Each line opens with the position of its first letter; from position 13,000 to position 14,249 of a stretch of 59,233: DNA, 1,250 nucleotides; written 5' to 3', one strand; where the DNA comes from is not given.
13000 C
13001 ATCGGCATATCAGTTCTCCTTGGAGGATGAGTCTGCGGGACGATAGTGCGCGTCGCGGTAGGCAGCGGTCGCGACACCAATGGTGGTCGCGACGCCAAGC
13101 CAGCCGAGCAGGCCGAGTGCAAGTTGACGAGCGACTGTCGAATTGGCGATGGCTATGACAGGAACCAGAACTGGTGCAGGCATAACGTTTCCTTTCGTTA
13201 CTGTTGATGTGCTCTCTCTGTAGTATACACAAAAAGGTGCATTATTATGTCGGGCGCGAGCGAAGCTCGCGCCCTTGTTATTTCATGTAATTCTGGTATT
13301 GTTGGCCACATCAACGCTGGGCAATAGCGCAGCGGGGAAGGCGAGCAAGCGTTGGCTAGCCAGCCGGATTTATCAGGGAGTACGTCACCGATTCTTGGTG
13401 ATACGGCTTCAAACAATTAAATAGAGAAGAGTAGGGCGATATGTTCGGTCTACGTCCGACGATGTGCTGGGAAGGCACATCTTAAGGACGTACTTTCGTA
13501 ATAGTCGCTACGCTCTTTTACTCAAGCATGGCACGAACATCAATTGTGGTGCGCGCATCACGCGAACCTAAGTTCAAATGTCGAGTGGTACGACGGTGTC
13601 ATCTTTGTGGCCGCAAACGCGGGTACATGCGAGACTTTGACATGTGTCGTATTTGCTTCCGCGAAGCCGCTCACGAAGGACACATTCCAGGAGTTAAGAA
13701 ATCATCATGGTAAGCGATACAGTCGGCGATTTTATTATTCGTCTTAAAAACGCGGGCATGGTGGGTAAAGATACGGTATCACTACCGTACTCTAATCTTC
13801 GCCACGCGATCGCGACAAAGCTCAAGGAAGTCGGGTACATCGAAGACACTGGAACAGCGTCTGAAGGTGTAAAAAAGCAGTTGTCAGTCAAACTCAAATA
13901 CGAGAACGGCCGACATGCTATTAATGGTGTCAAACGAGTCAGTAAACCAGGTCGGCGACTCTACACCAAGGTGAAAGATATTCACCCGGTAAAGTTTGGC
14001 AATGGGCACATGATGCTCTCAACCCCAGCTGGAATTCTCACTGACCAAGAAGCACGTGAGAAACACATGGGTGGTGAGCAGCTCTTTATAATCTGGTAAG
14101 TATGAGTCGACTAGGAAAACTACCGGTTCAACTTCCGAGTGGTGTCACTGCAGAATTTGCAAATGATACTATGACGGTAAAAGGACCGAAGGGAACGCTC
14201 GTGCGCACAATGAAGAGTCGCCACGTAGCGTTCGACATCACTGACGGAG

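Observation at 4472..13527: A 9-kb high-GC gene island with strong Shine-Dalgarno sites splits rplE from rpsN inside the ribosomal protein cluster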

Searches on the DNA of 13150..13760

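Call 72: search_rna_families(source=window, start=13150, end=13760, threshold=evalue, max_evalue=5)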
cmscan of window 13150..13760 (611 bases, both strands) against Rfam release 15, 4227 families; matches with E-value up to 5: 1.
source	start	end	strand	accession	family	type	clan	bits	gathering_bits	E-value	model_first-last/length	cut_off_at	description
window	13305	13347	+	RF02624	BSnc150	Gene; sRNA;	-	19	73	0.83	1-44/44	no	Brucella sRNA 150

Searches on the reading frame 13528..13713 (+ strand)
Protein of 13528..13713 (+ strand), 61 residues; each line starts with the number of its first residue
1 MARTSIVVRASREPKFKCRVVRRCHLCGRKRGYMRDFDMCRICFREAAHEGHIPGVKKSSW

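Call 4: search_protein_families(library=pfam, proteins=[window:13528-13713:+], max_evalue=0.1)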
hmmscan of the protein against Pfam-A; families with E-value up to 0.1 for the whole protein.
window:13528-13713:+ (61 aa): 4 families
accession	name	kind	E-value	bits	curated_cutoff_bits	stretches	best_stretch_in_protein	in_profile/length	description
PF00253.27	Ribosomal_S14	-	9.9e-24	83.3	27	1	11-60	3-54/54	Ribosomal protein S14p/S29e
PF02207.25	zf-UBR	-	0.0064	17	25.2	1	19-52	10-39/69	Putative zinc finger in N-recognin (UBR box)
PF18912.6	DZR_2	-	0.021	15.1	27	1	22-47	8-31/56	Double zinc ribbon domain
PF00569.23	ZZ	-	0.09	13.1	21.4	0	34-52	25-43/45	Zinc finger, ZZ type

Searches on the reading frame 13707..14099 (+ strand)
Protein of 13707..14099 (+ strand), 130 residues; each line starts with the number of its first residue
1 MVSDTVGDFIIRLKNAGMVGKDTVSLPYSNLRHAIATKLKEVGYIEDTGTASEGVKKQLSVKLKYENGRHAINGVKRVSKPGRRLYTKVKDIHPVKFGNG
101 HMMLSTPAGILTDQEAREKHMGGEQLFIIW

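Call 24: find_encoding_contigs(protein=window:13707-14099:+, flank=10000, max_places=10)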
Protein window:13707-14099:+ (130 aa): no gene with exactly this product is on record in the collection.
